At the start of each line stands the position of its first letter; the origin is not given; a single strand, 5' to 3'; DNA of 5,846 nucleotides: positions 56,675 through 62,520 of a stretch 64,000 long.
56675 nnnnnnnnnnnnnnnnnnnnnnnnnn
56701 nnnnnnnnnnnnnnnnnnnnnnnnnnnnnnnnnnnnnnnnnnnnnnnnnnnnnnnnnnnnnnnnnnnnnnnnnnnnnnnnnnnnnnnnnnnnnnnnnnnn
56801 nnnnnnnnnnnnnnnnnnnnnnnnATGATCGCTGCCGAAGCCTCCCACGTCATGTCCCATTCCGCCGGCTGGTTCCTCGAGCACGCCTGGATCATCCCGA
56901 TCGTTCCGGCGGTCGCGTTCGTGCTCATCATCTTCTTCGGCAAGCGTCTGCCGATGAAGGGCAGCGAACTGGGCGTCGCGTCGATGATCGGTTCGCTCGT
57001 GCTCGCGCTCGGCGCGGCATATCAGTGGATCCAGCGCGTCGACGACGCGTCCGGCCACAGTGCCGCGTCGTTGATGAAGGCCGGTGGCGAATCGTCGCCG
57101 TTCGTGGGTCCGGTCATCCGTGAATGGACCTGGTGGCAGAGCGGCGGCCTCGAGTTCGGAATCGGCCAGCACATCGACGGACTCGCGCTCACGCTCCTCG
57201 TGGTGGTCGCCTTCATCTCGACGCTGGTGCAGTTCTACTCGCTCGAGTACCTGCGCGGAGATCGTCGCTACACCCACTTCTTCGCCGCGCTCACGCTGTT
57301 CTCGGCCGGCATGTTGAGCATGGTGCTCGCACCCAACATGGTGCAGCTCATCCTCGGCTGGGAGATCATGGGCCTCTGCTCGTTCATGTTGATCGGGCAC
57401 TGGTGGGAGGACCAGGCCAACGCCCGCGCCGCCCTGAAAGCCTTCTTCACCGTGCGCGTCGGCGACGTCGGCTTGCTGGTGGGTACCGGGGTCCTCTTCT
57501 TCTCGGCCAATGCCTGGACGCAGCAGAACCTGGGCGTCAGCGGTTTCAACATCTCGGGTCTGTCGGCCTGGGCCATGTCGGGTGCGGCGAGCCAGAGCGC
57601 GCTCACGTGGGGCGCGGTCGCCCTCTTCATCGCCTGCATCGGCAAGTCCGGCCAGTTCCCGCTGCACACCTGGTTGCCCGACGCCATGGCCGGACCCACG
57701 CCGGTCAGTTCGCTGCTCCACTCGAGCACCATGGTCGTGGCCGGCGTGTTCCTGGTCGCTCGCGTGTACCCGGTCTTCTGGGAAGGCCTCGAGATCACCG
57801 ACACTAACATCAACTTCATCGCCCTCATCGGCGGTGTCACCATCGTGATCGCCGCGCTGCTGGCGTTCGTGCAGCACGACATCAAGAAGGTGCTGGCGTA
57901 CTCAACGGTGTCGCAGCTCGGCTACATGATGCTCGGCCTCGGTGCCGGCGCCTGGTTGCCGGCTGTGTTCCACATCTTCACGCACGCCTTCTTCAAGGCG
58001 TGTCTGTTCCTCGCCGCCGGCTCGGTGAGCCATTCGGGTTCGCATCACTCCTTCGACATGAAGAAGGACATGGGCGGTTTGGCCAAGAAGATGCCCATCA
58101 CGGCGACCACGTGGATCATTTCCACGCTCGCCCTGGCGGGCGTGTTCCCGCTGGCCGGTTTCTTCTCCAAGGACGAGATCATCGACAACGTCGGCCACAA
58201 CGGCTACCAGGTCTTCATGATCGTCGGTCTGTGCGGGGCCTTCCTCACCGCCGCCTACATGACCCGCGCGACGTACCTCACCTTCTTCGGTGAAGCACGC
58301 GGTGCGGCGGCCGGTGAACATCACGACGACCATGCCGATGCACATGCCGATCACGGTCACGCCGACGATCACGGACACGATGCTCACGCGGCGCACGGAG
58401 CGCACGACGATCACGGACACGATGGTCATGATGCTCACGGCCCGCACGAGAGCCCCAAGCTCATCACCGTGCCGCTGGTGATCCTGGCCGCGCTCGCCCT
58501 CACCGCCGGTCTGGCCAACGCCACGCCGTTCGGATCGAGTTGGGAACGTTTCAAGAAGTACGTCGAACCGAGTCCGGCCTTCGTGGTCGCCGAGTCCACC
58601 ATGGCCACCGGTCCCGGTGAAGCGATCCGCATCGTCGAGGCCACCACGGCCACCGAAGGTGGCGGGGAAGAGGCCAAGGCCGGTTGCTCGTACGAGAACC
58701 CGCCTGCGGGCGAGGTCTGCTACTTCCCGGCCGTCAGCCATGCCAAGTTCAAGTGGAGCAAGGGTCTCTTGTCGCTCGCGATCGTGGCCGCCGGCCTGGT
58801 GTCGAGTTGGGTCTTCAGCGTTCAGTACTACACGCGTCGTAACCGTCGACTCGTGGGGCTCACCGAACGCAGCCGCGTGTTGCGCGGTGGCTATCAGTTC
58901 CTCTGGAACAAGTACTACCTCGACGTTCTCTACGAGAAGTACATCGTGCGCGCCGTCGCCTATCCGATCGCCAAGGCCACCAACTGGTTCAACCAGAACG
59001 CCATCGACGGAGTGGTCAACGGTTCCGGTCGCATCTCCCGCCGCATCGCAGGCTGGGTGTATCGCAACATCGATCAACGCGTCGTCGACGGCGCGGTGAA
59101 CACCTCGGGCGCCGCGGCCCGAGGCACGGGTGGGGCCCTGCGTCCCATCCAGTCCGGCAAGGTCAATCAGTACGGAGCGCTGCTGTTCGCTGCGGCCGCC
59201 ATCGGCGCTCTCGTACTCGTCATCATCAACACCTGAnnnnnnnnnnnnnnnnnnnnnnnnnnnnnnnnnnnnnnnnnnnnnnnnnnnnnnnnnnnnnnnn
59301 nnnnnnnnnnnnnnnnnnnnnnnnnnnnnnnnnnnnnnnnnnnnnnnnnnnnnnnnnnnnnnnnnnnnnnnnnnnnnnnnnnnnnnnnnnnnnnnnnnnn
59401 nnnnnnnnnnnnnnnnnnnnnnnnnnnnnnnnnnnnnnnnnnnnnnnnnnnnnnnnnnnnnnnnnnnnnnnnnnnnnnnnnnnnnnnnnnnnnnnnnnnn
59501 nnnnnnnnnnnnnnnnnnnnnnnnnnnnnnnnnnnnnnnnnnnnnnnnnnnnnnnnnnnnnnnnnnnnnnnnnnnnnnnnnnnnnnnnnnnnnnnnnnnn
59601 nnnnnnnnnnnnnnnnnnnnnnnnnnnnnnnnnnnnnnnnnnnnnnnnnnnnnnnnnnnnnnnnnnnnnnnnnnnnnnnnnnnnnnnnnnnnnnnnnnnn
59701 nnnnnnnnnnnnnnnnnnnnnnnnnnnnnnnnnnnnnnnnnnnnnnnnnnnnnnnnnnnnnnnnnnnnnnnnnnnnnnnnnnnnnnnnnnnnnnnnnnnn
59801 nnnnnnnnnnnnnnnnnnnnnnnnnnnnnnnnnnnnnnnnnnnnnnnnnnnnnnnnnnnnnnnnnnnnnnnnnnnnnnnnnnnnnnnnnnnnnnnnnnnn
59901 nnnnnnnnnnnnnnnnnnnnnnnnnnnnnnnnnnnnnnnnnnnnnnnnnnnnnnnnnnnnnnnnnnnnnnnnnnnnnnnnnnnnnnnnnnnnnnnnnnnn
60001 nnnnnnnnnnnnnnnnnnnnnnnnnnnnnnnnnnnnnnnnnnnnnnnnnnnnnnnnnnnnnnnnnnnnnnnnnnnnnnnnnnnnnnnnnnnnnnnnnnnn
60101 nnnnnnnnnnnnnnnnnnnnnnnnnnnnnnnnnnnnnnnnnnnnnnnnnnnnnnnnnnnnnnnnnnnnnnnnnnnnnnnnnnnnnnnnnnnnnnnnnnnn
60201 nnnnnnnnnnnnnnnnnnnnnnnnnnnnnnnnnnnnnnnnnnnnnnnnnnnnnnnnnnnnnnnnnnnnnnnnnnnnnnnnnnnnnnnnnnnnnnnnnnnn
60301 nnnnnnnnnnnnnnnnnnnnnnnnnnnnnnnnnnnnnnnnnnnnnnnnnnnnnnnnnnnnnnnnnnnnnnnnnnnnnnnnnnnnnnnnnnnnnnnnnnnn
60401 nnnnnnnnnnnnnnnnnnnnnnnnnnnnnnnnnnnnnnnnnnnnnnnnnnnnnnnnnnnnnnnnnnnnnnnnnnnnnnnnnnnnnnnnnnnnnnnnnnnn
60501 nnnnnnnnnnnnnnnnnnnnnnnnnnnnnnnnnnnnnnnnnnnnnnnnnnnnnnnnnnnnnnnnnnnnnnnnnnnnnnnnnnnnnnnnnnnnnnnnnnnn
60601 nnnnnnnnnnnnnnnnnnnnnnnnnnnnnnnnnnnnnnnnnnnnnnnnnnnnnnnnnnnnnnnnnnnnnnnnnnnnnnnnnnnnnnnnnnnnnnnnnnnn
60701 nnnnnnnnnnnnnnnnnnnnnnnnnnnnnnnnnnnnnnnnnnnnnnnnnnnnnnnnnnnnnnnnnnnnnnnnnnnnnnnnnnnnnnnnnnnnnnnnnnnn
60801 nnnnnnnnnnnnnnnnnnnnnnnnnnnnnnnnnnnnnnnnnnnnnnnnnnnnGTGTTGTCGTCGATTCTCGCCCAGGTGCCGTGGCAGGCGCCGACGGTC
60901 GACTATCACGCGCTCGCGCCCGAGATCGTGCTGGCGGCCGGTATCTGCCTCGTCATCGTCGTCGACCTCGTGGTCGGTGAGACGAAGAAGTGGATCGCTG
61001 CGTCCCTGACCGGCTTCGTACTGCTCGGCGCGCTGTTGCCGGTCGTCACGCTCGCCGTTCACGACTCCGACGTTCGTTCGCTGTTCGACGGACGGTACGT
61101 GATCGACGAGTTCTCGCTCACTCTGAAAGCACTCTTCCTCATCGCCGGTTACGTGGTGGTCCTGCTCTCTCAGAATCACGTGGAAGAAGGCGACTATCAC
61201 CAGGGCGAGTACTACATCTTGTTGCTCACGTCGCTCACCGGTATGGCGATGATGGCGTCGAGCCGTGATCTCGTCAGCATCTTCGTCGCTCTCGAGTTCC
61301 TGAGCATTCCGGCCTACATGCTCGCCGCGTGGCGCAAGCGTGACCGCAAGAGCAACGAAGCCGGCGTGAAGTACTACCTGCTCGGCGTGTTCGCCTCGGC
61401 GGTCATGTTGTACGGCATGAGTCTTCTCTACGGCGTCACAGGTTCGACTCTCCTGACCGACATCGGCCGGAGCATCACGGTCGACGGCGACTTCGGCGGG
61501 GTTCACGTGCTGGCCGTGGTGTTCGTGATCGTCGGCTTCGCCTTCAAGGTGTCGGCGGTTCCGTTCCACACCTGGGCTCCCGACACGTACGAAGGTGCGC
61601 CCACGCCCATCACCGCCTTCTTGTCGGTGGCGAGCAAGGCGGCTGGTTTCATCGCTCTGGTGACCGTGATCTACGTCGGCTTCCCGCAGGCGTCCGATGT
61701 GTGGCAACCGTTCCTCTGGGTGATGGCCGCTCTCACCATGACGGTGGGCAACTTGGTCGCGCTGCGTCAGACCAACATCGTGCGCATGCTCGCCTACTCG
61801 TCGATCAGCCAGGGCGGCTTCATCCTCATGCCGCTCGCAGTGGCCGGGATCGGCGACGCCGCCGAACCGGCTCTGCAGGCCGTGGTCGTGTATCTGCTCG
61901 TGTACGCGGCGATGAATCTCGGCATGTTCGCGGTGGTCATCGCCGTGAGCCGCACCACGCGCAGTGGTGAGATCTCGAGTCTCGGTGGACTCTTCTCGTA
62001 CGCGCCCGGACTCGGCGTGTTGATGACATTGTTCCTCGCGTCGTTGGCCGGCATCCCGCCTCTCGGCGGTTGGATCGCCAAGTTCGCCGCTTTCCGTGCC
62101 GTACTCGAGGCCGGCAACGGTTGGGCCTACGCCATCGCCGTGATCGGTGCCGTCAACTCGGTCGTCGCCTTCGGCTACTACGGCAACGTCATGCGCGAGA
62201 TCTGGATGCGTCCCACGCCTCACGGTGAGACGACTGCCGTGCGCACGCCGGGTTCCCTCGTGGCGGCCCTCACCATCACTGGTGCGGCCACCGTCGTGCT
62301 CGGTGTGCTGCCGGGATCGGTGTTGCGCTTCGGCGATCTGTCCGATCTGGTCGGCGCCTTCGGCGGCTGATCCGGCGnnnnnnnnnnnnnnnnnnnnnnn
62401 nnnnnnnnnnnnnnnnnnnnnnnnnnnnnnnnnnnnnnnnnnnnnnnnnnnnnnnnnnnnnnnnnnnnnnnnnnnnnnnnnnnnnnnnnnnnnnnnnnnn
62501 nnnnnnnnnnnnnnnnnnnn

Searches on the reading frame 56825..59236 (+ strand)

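Call 61: search_protein_families(library=pfam, proteins=[window:56825-59236:+], max_evalue=0.00001)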
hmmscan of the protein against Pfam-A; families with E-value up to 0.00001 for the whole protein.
window:56825-59236:+ (803 aa): 2 families
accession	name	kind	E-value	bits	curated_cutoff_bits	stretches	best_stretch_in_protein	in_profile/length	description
PF00361.26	Proton_antipo_M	-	7.8e-73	245.7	21.5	1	169-475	1-294/294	NADH:quinone oxidoreductase/Mrp antiporter, TM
PF00662.26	Proton_antipo_N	-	4e-13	49.5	24.5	1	103-153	1-51/51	NADH-Ubiquinone oxidoreductase (complex I), chain 5 N-terminus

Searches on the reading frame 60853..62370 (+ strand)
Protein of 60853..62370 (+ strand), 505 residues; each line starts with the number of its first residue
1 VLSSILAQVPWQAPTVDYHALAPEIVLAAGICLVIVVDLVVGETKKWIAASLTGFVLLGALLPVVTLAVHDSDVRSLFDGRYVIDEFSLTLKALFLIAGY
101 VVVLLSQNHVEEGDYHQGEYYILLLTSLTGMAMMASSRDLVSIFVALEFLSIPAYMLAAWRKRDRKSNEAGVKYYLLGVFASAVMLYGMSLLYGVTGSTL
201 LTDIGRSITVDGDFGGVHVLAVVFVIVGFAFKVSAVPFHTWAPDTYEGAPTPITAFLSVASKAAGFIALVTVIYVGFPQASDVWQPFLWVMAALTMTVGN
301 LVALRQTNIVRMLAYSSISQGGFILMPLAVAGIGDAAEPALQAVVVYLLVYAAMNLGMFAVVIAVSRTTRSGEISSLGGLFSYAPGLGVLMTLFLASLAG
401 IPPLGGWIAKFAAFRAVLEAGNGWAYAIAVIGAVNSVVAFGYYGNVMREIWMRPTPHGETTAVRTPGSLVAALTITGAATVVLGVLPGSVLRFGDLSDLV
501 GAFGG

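Call 61: search_protein_families(library=pfam, proteins=[window:60853-62370:+], max_evalue=0.00001)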
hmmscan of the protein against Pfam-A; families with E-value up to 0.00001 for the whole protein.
window:60853-62370:+ (505 aa): 1 family
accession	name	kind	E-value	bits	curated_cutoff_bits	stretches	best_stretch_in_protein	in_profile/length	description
PF00361.26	Proton_antipo_M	-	7.5e-68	229.3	21.5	1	137-434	1-292/294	NADH:quinone oxidoreductase/Mrp antiporter, TM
